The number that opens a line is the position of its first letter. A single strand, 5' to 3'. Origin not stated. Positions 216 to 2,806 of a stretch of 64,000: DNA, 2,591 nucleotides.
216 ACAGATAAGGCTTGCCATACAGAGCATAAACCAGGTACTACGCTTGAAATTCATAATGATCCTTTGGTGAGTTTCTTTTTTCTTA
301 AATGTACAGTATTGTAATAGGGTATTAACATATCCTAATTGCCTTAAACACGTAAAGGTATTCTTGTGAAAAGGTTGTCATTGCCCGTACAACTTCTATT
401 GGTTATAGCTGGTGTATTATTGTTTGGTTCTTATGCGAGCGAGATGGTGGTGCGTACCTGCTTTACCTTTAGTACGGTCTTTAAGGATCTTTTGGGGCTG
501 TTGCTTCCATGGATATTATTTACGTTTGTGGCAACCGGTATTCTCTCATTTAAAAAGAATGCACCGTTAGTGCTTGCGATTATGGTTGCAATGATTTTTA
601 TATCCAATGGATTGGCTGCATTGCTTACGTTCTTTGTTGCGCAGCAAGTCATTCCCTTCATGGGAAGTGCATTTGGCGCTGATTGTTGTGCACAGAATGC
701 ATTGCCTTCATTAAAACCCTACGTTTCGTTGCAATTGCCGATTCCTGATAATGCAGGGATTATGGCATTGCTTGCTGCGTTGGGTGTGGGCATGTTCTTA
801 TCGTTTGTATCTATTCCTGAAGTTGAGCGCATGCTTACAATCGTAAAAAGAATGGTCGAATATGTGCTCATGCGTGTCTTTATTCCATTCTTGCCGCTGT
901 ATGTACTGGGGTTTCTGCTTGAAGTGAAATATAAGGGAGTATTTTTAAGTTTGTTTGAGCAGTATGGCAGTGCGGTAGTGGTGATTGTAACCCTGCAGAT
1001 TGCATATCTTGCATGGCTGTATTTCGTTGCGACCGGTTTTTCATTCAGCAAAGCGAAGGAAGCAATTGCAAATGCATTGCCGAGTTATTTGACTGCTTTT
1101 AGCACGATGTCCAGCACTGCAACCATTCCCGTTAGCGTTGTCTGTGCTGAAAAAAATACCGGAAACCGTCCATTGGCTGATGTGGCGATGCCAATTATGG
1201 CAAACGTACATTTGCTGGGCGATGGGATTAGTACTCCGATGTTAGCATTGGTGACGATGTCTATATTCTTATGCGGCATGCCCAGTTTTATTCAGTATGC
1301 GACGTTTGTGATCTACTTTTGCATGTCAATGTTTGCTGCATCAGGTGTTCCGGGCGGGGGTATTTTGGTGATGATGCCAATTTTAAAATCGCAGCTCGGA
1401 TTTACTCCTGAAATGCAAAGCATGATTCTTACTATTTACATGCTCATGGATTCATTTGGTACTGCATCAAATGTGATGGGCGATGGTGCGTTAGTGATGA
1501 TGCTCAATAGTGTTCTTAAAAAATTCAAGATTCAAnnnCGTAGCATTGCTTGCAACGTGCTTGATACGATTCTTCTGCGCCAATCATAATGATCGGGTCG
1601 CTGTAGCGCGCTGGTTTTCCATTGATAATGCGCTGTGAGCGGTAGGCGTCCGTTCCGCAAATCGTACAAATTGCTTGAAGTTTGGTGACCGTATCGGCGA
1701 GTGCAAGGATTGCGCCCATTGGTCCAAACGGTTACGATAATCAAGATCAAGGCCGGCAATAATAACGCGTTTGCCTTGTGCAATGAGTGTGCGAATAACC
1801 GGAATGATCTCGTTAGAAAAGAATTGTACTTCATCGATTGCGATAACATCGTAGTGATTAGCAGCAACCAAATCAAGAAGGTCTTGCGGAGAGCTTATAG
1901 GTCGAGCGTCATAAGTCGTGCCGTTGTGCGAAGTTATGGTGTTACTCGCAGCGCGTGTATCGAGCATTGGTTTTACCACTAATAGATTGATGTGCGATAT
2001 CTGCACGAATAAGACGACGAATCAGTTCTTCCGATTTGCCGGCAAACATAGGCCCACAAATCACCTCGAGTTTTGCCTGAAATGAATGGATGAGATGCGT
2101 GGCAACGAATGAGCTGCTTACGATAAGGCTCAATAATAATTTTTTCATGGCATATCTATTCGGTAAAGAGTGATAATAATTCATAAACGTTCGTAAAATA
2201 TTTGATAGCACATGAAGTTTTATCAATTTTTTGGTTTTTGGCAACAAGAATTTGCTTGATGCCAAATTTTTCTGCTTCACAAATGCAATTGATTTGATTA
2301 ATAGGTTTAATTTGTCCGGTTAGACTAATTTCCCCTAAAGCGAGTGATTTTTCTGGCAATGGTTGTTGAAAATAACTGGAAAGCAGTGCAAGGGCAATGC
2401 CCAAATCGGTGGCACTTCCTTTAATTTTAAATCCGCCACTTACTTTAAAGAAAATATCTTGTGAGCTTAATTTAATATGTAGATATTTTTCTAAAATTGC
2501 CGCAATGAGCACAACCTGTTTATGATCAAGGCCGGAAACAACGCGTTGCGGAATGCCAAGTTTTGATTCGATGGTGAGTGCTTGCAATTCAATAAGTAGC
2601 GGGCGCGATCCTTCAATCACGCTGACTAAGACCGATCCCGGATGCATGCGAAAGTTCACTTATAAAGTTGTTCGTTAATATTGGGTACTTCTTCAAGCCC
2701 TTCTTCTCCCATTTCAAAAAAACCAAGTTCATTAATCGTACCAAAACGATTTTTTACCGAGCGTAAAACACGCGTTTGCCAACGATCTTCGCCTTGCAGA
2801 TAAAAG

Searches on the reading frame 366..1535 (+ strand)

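Call 13: search_protein_families(library=ncbifam, proteins=[window:366-1535:+], max_evalue=0.00001)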
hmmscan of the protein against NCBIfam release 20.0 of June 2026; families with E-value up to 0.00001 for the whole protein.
window:366-1535:+ (390 aa): 1 family
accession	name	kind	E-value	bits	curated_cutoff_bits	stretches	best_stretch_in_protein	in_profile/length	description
NF010151.0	PRK13628.1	equivalog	7e-06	25.3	308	0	6-373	16-390/407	serine/threonine transporter SstT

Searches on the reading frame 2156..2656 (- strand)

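Call 13: search_protein_families(library=ncbifam, proteins=[window:2156-2656:-], max_evalue=0.00001)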
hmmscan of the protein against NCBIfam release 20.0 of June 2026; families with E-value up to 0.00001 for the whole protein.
window:2156-2656:- (166 aa): 4 families
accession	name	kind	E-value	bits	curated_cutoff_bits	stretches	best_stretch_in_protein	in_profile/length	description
TIGR00416.1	sms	equivalog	3.9e-39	134.6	403.05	1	6-155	296-446/454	DNA repair protein RadA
TIGR02902.1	spore_lonB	equivalog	1.1e-12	47.3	723.3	1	51-143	412-505/531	ATP-dependent protease LonB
TIGR02903.1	spore_lon_C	equivalog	4.8e-09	35.3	678.8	1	48-160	493-610/615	Lon family ATP-dependent protease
TIGR00764.1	lon_rel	equivalog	7.8e-08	31.4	516.6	1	44-145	463-566/608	ATP-dependent protease LonB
